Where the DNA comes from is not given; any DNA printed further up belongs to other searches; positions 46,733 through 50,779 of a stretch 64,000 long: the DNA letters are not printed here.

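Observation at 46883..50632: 1249-aa protein with a PP2C-type phosphatase domain embedded in acidic/coiled-coil and Pro/Glu/Ala-rich low-complexity sequence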

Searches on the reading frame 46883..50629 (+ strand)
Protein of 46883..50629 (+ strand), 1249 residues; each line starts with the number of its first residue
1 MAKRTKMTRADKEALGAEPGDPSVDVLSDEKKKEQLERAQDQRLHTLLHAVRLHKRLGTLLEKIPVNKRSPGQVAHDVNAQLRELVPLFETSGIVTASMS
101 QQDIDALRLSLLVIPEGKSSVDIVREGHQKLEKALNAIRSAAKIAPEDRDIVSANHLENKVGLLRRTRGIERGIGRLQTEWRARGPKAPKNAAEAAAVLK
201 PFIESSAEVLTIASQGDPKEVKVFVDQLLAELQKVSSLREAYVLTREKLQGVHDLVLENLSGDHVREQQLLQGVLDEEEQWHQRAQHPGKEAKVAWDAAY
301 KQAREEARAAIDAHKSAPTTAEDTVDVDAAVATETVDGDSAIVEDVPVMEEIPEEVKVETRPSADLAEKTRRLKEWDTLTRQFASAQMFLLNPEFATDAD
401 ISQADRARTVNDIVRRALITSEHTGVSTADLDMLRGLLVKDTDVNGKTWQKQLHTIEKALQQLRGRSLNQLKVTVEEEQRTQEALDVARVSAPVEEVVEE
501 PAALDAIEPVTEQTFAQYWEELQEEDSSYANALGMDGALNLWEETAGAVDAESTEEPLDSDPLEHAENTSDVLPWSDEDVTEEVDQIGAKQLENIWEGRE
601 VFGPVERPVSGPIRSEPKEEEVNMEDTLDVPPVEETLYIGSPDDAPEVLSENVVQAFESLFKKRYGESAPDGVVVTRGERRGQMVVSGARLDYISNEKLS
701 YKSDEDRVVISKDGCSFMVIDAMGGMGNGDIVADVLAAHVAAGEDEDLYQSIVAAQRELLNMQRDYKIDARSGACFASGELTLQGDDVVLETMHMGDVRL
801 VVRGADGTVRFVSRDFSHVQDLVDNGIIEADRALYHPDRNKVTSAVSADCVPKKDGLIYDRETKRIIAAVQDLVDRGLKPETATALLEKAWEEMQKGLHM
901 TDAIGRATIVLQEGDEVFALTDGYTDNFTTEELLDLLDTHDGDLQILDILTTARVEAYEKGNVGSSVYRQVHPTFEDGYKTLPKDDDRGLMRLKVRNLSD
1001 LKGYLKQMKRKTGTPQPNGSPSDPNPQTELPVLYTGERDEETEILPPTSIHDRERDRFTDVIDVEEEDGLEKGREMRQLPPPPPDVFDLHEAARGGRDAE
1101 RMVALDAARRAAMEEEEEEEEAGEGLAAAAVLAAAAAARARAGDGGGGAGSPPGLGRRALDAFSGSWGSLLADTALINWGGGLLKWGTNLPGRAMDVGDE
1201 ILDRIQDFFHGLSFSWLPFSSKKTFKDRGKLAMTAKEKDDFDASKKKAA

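Call 3: search_protein_families(library=pfam, proteins=[window:46883-50629:+], max_evalue=10)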
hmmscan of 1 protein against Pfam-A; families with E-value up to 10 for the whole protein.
window:46883-50629:+ (1249 aa): 2 families
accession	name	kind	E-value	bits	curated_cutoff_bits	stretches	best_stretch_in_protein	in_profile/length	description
PF17705.6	DUF5551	-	0.1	12.7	25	1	359-397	67-105/155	Family of unknown function (DUF5551)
PF13672.11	PP2C_2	-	0.21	11.6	24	2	743-814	60-132/209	Protein phosphatase 2C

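Call 4: search_protein_families(library=ncbifam, proteins=[window:46883-50629:+], max_evalue=10)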
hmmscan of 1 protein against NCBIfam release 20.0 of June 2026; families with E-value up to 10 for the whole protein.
window:46883-50629:+ (1249 aa): 1 family
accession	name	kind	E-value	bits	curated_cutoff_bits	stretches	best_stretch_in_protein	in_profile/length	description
NF033484.1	Stp1_PP2C_phos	equivalog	1e-10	41.6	230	1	703-867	10-180/232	Stp1/IreP family PP2C-type Ser/Thr phosphatase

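Call 5: search_solved_structures(query=window:46883-50629:+, max_evalue=10, show_alignments=3)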
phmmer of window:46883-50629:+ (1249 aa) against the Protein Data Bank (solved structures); distinct sequences matched with E-value up to 10: 4.
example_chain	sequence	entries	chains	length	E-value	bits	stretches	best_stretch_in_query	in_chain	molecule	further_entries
6jkv_A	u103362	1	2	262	2.1e-08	35.9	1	676-847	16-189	PppA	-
2cm1_A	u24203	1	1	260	0.0016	19.7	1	701-849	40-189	SERINE THREONINE PROTEIN PHOSPHATASE PSTP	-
1txo_A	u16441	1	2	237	0.0022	19.3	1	717-849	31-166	Putative Bacterial Enzyme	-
2pk0_A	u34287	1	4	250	0.011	16.9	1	719-852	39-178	Serine/threonine protein phosphatase Stp1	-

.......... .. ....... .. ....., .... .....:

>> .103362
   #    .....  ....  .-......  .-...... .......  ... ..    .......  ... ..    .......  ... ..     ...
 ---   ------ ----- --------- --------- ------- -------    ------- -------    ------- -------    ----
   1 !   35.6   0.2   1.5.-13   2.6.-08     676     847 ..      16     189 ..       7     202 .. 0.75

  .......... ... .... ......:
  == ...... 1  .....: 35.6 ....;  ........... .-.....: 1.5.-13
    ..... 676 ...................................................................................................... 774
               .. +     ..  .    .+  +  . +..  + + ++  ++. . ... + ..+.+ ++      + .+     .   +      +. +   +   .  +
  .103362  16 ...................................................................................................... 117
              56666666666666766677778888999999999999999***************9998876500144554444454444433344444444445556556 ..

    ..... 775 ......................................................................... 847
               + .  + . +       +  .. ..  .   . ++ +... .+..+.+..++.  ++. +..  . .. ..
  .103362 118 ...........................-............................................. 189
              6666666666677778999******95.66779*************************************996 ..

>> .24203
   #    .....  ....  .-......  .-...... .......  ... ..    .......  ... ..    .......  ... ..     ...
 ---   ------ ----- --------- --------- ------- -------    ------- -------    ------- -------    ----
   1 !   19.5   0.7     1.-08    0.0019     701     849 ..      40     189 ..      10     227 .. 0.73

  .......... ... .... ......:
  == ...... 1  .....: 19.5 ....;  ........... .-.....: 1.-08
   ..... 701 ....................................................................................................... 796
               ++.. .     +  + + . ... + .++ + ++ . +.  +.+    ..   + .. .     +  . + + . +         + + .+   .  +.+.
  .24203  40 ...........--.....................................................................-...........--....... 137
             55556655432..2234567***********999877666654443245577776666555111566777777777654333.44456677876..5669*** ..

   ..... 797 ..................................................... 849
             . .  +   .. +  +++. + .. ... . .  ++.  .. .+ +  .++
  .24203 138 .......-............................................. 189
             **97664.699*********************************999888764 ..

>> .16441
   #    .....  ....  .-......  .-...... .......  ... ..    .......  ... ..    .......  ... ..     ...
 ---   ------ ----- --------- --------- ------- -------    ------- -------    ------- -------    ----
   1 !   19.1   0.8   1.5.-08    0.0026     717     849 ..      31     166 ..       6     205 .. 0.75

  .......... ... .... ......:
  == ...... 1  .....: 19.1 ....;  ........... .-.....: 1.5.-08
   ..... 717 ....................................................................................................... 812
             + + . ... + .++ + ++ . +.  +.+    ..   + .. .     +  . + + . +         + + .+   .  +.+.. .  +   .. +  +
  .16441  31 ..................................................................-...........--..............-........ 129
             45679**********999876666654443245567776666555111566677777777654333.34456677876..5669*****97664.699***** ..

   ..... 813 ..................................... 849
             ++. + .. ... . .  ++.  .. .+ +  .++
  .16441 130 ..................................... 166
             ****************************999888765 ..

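Call 9: find_homologous_proteins(query=window:46883-50629:+)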
Query window:46883-50629:+ (1249 aa): 2 proteins with E <= 0.001 among 8000 candidates.
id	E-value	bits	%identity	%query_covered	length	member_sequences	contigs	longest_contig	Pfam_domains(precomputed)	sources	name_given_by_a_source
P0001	0.0e+0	2756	100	100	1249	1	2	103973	-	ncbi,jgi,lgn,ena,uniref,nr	ncbi:hypothetical protein COV06_02810 [Candidatus Uhrbacteria bacterium CG10_big_fil_rev_8_21_14_0_1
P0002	0.0e+0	1415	55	100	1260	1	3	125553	-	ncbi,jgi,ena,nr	ncbi:TPA: hypothetical protein DEB00_03740 [Candidatus Uhrbacteria bacterium]|nr:hypothetical protei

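Call 17: find_related_loci(query=A1, collection=genome_contigs, flank=8000)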
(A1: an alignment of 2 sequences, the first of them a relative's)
Query A1 (1249 aa) in genome_contigs; peptide patterns used: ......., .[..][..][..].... (x = any residue, [..] = any of these).
600 stretches matched a pattern (row limit reached: there are more); 1 encode a relative of the query (tblastn E <= 1e-3); 1 distinct loci.
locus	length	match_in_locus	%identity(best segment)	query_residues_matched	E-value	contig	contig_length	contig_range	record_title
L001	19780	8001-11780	55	1-1249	0e+0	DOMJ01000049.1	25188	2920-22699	MAG TPA_asm: Candidatus Uhrbacteria bacterium isolate UBA11717 contig_12564, whole genome shotgun sequence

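Call 22: find_encoding_contigs(protein=P0001, flank=2000, max_places=4)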
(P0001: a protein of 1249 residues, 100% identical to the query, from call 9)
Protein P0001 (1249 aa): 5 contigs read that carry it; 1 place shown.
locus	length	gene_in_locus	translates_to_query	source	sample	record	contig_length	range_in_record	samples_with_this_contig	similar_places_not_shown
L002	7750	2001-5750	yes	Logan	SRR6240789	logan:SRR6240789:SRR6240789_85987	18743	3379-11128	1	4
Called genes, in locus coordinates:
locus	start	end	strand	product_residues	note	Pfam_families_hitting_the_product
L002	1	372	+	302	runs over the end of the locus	PF02195:ParB_N, PF17762:HTH_ParB, PF23552:ParB_C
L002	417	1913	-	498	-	PF13328:HD_4, PF01966:HD, PF04607:RelA_SpoT, PF02824:TGS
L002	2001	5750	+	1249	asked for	-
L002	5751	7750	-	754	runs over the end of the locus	PF01751:Toprim, PF01131:Topoisom_bac, PF01396:Zn_ribbon_Top1, PF13368:Toprim_C_rpt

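Call 30: search_protein_families(library=pfam, proteins=[P0002], max_evalue=1)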
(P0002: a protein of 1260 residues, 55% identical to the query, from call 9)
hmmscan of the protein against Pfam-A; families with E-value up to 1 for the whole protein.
P0002 (1260 aa): 0 families

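Call 49: search_protein_families(library=phrogs, proteins=[P0001], max_evalue=0.01)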
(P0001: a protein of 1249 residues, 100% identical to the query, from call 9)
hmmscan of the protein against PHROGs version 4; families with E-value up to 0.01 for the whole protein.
P0001 (1249 aa): 0 families

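Call 69: search_dna_similar(query=P0001, collection=phages, mode=protein, max_evalue=0.001, max_rows=8)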
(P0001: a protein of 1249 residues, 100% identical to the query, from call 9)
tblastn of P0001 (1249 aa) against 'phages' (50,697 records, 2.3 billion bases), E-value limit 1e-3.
No match.

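Call 72: list_cluster_members(proteins=[P0001, P0002, P0010, P0011, P0012, P0013])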
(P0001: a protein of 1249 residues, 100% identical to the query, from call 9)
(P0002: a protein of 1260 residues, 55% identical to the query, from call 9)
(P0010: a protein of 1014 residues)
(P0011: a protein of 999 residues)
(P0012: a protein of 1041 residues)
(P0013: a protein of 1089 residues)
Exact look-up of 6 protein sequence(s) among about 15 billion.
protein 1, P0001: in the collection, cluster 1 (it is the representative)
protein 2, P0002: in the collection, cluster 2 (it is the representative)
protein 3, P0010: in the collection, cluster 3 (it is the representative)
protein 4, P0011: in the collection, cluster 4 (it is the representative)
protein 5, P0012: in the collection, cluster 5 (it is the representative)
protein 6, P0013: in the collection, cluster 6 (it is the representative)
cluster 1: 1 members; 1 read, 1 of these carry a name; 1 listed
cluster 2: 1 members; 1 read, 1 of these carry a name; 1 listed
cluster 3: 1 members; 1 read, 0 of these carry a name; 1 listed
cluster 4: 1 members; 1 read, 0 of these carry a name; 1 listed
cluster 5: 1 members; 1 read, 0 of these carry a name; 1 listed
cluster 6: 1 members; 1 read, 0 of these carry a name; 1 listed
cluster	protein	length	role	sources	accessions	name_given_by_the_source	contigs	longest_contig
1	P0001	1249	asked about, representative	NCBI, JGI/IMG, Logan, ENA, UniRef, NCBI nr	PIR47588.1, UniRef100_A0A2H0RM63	hypothetical protein COV06_02810 [Candidatus Uhrbacteria bacterium ... | PPM-type phosphatase domain-containing protein n=1 Tax=Candidatus Uhrbacteria bacterium ... | MAG: hypothetical protein COV06_02810 [Candidatus Uhrbacteria bacterium ...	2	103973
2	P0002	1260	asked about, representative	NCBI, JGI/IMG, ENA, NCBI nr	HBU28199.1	TPA: hypothetical protein DEB00_03740 [Candidatus Uhrbacteria bacterium] | hypothetical protein [Candidatus Uhrbacteria bacterium]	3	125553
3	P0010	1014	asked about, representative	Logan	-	-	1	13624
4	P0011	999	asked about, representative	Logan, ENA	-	-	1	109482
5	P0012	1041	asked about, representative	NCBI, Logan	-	-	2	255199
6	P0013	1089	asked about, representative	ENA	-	-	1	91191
